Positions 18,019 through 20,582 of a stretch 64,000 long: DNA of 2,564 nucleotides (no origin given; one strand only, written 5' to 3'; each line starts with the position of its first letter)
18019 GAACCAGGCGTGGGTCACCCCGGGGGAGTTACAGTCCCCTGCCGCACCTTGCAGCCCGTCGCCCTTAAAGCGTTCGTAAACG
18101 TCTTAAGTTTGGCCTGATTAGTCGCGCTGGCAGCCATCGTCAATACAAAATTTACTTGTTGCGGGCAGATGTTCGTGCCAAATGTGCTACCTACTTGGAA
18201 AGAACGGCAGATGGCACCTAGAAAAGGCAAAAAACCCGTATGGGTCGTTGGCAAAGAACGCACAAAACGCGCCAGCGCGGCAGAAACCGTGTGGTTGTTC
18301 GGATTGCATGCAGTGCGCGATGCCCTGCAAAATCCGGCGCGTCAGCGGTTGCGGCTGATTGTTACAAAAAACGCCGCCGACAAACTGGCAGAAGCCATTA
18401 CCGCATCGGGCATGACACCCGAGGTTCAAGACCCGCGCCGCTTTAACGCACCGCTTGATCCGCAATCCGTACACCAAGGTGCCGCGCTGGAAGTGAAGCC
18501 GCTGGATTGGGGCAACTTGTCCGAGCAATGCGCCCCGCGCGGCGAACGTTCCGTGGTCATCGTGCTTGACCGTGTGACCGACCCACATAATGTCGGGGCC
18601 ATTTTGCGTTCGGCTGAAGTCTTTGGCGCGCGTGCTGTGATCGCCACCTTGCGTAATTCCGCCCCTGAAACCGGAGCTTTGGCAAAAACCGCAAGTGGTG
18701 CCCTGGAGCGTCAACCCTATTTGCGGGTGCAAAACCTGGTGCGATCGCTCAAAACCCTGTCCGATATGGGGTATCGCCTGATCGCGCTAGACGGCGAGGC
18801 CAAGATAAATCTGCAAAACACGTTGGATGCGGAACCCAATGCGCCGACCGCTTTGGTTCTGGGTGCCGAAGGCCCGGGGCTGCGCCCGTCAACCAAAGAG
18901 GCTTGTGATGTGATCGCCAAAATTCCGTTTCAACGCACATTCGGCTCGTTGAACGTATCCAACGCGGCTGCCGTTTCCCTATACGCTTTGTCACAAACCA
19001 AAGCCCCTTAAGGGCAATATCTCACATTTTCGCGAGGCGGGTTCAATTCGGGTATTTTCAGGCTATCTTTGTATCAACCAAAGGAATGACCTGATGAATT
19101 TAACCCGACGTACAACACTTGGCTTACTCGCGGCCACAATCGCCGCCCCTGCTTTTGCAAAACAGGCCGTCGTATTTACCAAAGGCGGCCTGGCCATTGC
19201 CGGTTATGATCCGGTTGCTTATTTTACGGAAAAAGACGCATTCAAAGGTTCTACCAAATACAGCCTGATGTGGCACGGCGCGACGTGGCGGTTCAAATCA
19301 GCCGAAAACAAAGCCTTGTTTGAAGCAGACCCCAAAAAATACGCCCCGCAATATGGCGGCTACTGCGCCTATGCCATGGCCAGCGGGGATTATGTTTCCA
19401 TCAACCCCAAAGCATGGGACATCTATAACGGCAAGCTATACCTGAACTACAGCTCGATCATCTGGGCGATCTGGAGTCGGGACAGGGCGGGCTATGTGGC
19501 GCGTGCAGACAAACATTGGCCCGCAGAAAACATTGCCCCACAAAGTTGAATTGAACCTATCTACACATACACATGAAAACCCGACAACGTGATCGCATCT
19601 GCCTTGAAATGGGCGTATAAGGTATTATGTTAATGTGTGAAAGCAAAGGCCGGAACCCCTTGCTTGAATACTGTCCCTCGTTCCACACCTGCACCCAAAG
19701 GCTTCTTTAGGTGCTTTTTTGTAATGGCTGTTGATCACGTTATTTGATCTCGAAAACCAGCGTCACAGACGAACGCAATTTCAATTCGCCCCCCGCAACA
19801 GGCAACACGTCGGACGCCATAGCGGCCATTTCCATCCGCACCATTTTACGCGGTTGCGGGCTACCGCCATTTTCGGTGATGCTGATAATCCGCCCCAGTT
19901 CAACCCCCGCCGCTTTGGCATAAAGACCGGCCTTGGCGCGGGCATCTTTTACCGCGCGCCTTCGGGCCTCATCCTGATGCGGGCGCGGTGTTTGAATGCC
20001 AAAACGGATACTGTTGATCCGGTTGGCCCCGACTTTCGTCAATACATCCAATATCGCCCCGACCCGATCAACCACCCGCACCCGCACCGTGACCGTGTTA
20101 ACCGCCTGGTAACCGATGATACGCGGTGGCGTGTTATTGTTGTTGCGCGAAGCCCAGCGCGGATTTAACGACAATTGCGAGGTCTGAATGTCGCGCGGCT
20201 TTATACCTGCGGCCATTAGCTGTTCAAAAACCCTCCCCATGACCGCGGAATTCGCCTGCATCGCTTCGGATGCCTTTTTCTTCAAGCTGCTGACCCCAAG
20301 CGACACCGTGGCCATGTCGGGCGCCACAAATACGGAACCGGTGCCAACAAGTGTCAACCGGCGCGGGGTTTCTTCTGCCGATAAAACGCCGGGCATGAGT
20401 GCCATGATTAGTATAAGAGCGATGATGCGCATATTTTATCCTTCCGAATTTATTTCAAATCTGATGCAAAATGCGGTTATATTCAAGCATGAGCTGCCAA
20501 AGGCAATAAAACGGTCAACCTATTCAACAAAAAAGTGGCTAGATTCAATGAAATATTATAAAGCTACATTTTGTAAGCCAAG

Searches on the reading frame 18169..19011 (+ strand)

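Call 27: search_protein_families(library=pfam, proteins=[window:18169-19011:+], max_evalue=0.00001)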
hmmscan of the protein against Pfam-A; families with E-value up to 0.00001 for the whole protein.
window:18169-19011:+ (280 aa): 2 families
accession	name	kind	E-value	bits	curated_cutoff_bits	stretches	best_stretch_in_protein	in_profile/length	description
PF00588.24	SpoU_methylase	-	2e-35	122.4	29.7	1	129-272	2-142/142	SpoU rRNA Methylase family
PF08032.17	SpoU_sub_bind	-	1.2e-07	32.3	22.8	1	42-112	1-73/76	RNA 2'-O ribose methyltransferase substrate binding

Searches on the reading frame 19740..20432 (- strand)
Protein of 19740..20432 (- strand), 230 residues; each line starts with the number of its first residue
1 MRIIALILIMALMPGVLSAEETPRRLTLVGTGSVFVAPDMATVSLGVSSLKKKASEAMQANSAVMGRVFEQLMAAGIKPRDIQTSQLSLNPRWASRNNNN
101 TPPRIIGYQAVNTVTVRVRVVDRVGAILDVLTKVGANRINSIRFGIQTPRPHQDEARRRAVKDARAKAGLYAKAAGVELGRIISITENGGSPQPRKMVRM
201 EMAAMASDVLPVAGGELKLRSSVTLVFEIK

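Call 27: search_protein_families(library=pfam, proteins=[window:19740-20432:-], max_evalue=0.00001)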
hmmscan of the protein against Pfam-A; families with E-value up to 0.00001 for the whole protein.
window:19740-20432:- (230 aa): 1 family
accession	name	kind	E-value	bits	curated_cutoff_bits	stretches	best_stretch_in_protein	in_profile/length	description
PF04402.19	SIMPL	-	3.9e-58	197.5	25.2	1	26-227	1-205/205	Protein of unknown function (DUF541)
